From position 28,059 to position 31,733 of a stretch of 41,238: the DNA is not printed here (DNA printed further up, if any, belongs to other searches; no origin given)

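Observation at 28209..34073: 1957-aa protein is a tandem fusion of two complete GT-C (AftD-like) modules, with a third paralog upstream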

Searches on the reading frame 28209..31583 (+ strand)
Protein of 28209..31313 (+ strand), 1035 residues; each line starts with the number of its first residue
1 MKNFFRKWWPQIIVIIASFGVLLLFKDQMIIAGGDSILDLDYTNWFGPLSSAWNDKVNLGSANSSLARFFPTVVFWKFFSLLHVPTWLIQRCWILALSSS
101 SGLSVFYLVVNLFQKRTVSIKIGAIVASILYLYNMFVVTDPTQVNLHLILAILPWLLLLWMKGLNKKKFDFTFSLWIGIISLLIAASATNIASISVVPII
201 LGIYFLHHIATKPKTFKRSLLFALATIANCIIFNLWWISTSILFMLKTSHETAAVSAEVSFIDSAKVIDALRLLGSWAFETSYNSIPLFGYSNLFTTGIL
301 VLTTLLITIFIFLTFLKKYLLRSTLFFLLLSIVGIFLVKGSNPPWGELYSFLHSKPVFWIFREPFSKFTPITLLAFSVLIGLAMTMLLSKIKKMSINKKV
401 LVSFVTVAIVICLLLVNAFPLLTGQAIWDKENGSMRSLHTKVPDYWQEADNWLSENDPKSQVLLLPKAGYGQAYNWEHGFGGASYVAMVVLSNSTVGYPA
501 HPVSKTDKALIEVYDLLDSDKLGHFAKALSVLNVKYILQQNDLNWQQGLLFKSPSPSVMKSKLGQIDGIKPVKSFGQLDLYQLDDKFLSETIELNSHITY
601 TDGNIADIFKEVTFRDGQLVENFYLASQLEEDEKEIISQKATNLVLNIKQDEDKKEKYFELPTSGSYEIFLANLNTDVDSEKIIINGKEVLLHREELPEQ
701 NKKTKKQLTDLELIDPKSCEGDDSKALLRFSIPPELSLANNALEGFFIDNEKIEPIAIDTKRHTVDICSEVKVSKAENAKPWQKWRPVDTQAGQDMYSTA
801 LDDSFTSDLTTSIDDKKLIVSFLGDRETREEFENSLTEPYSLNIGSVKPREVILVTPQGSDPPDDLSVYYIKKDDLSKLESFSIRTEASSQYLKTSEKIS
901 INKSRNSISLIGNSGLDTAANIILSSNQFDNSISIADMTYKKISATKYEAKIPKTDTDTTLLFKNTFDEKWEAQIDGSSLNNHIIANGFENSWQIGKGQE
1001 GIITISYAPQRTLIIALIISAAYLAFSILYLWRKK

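Call 12: search_protein_families(library=pfam, proteins=[window:28209-31313:+], max_evalue=1)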
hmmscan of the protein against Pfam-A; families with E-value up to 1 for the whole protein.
window:28209-31313:+ (1035 aa): 1 family
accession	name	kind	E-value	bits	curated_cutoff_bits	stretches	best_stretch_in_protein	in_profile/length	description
PF11847.13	GT-C_AftD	-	3.7e-28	98.3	26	1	43-580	27-544/661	Alpha-(1->3)-arabinofuranosyltransferase, N-terminal GT-C domain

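Call 13: search_solved_structures(query=window:28209-31313:+, max_evalue=1)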
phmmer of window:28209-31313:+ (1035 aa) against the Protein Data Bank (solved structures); distinct sequences matched with E-value up to 1: 4.
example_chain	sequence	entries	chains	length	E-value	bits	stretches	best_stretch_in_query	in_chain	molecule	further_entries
6w98_A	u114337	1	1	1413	0.00014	23.5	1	14-471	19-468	F5/8 type C domain-containing protein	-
6wbx_A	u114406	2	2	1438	0.00015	23.5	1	14-471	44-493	DUF3367 domain-containing protein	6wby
6dnw_A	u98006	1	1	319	0.032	15.8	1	621-729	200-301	Putative integrase [Bacteriophage A118]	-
4kis_A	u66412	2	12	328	0.038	15.5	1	621-729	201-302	Putative integrase [Bacteriophage A118] | A118 serine integrase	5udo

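Call 23: find_homologous_proteins(query=A1, max_evalue=1e-10)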
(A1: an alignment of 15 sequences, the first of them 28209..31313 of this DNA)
Query A1 (15 sequences) (1035 aa, profile of the alignment): 36 proteins with E <= 1e-10 among 8000 candidates.
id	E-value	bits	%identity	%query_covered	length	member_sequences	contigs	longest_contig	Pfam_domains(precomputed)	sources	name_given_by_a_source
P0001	0.0e+0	1906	100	100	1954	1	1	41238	PF11847.14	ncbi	-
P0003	0.0e+0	1367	43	100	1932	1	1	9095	PF11847.14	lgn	-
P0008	0.0e+0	1292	30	64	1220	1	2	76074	PF11847.14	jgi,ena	-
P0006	0.0e+0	1252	34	67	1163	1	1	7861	PF11847.14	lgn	-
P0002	0.0e+0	1240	55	75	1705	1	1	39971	PF11847.14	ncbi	ncbi:alpha-(1-_3)-arabinofuranosyltransferase family protein, partial [Patescibacteria group bacteri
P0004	0.0e+0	1111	33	100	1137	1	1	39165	PF11847.14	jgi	jgi:hypothetical protein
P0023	2.6e-266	905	35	72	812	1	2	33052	PF11847.14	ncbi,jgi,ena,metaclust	metaclust:\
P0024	4.7e-241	821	37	56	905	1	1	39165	PF11847.14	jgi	jgi:hypothetical protein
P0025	2.2e-236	806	36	57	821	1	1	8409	PF11847.14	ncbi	-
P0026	7.4e-231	787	31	65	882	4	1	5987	PF11847.14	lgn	-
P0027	1.6e-230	786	34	58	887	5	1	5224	PF11847.14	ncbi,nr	ncbi:MAG: DUF3367 domain-containing protein [Actinobacteria bacterium]|nr:DUF3367 domain-containing 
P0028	5.3e-223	761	30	59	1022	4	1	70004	PF11847.14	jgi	jgi:hypothetical protein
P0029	6.6e-223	761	32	60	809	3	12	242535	PF11847.14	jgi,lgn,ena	-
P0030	5.5e-199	682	30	59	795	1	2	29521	PF11847.14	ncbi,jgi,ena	-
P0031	1.0e-195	671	30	64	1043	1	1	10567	PF11847.14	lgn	-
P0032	8.2e-185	635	35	57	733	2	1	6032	PF11847.14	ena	-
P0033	1.1e-175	605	30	63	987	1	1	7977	PF11847.14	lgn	-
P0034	4.4e-172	593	27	98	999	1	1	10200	PF11847.14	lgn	-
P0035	3.4e-146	507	25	68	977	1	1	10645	PF11847.14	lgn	-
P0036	6.0e-145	503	24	55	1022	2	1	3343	PF11847.14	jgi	jgi:hypothetical protein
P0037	9.1e-123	430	24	48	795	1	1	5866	PF11847.14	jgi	jgi:hypothetical protein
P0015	6.9e-81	291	22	49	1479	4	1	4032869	PF00754.32,PF11847.14,PF24607.2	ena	-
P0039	5.1e-71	258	23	25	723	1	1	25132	PF11847.14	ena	-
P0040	8.2e-69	251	21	43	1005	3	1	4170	PF11847.14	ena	-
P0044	8.0e-46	175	25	15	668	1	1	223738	PF11847.14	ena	-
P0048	1.3e-33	134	22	16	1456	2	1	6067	PF00754.32,PF11847.14,PF22633.4,PF24607.2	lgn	-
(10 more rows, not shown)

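Call 35: search_solved_structures(query=window:28209-31313:+, max_evalue=0.001, show_alignments=1)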
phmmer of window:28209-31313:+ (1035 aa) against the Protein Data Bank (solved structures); distinct sequences matched with E-value up to 0.001: 2.
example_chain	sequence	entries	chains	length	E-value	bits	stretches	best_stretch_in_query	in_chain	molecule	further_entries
6w98_A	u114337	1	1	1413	0.00014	23.5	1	14-471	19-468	F5/8 type C domain-containing protein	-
6wbx_A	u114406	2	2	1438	0.00015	23.5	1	14-471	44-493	DUF3367 domain-containing protein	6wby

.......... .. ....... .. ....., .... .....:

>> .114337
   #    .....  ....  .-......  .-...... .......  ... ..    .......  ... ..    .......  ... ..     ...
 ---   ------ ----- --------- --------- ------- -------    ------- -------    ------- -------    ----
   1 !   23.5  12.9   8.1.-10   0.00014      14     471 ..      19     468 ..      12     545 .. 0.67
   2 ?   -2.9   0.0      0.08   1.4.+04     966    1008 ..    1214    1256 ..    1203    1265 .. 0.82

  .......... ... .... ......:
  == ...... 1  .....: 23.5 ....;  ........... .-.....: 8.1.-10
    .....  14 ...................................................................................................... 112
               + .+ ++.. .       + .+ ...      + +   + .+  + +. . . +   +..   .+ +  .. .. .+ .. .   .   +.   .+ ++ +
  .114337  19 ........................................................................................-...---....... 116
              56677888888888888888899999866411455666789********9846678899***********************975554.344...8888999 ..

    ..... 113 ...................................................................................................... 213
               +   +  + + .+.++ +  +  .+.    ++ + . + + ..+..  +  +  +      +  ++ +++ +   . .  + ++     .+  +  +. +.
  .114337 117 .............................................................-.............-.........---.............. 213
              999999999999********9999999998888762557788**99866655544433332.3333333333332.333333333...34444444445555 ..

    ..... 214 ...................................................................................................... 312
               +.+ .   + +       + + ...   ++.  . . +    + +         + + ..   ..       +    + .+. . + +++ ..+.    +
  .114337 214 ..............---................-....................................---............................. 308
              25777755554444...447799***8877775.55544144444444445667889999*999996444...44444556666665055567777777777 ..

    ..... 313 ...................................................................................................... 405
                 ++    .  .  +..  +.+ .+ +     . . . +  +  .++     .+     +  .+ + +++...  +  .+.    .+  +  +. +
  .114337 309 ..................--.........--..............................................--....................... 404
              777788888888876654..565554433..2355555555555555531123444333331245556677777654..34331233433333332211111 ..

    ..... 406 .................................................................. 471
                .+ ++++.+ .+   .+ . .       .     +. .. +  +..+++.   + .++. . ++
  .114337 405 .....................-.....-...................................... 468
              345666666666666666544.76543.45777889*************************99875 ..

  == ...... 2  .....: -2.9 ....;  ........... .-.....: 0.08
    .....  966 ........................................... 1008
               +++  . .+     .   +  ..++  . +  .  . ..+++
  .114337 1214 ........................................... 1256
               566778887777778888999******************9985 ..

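Call 36: search_solved_structures(query=A1, max_evalue=0.01, show_alignments=1)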
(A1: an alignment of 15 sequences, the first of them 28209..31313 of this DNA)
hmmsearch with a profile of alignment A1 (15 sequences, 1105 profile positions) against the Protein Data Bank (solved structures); distinct sequences matched with E-value up to 0.01: 2.
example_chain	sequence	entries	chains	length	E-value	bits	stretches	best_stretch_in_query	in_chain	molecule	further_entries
6w98_A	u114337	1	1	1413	1.5e-27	99.3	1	17-583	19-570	F5/8 type C domain-containing protein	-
6wbx_A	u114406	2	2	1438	1.5e-27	99.2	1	16-583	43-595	DUF3367 domain-containing protein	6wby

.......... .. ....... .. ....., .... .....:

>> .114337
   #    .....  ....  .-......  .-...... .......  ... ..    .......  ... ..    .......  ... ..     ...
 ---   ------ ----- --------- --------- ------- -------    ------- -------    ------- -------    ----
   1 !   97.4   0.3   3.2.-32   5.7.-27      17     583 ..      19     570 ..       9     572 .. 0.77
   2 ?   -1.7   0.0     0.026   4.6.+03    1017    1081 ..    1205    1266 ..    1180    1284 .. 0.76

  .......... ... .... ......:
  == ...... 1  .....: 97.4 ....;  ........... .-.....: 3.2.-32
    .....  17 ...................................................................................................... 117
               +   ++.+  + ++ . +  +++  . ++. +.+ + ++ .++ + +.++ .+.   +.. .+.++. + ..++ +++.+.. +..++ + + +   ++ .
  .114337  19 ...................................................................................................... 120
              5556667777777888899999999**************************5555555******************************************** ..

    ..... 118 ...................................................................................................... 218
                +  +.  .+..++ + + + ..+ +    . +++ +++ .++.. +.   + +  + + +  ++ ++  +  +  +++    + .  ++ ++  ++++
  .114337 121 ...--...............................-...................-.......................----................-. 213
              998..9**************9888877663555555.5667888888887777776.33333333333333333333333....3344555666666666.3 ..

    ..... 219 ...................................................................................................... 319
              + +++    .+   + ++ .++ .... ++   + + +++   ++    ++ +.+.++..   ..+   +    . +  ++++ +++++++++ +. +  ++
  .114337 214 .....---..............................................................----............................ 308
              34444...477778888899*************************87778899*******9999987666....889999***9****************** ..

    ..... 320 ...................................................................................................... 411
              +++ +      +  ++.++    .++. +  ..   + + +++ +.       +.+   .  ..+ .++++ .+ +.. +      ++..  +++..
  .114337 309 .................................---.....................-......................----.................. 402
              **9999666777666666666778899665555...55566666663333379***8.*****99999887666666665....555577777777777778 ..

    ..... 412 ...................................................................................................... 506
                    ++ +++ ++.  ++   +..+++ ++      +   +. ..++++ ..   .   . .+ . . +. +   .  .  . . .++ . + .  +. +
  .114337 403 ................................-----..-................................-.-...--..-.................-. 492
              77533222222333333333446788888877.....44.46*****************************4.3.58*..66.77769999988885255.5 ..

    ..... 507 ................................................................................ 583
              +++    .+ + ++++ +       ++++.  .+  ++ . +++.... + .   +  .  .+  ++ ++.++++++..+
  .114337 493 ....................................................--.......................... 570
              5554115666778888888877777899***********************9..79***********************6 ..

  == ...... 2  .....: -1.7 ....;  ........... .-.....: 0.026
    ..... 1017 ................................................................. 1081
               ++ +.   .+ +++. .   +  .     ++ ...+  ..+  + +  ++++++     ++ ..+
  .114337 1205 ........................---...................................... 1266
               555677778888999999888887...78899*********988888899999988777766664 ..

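Call 42: search_protein_representatives(alignment_id=A1)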
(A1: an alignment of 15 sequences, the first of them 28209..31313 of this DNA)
Query: 15 sequences, 1105 profile positions. Proteins with E-value up to 0.001 (for the whole library): 18276; up to 1e-10: 13254; up to 1e-30: 7547. The best 150 are listed.
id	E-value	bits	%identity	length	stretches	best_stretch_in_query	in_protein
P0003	0.0e+00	1366.8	-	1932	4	1-654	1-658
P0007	0.0e+00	1314.9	-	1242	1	1-1103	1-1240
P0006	0.0e+00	1251.9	-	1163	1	6-1105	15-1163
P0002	0.0e+00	1239.9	-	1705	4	8-635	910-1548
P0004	0.0e+00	1110.5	-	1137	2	1-697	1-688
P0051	2.1e-288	976.3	-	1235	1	6-1100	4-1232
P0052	2.8e-281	952.7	-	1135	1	4-1098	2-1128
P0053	4.1e-281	952.2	-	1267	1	12-1102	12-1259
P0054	7.9e-281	951.3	-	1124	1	4-1102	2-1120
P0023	8.1e-267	904.9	-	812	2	11-634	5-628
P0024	1.5e-241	821.2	-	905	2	5-635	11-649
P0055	3.7e-241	819.9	-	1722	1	6-1097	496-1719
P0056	5.4e-238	809.4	-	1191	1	15-1103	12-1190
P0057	8.5e-234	795.5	-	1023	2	1-651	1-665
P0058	8.8e-232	788.8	-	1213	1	8-1100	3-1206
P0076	3.4e-202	690.9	-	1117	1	13-1103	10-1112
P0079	3.9e-199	680.7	-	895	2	8-681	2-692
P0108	1.7e-185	635.6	-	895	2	5-682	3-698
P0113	2.2e-184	631.9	-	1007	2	16-648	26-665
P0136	3.2e-177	608.2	-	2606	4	22-607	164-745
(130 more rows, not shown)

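Call 47: find_encoding_contigs(protein=P0136, flank=10000, max_places=2)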
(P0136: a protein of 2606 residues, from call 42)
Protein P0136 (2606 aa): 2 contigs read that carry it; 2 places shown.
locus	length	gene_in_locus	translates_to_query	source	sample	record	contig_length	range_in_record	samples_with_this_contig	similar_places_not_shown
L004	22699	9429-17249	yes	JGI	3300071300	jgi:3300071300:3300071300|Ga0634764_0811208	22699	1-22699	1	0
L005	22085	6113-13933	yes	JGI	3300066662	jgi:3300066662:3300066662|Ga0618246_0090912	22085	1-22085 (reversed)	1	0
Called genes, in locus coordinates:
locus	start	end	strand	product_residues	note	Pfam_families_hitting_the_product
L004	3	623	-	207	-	?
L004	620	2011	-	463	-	PF01654:Cyt_bd_oxida_I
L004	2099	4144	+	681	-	-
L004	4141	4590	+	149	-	-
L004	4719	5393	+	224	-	PF13489:Methyltransf_23, PF07021:MetW, PF13649:Methyltransf_25, PF13847:Methyltransf_31, PF08241:Methyltransf_11, PF08242:Methyltransf_12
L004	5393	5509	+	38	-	-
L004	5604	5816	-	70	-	-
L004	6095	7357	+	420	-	PF13439:Glyco_transf_4, PF13579:Glyco_trans_4_4, PF13692:Glyco_trans_1_4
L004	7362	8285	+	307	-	PF13469:Sulfotransfer_3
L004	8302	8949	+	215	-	-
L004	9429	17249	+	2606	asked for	-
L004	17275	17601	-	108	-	-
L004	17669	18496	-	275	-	PF00535:Glycos_transf_2, PF10111:Glyco_tranf_2_2 (faint), PF13641:Glyco_tranf_2_3, PF02709:Glyco_transf_7C (faint)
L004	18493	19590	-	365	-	PF13439:Glyco_transf_4, PF13579:Glyco_trans_4_4, PF00534:Glycos_transf_1, PF13692:Glyco_trans_1_4, PF20706:GT4-conflict (weak)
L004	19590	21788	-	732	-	PF01943:Polysacc_synt, PF13440:Polysacc_synt_3, PF00535:Glycos_transf_2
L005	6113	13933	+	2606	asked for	-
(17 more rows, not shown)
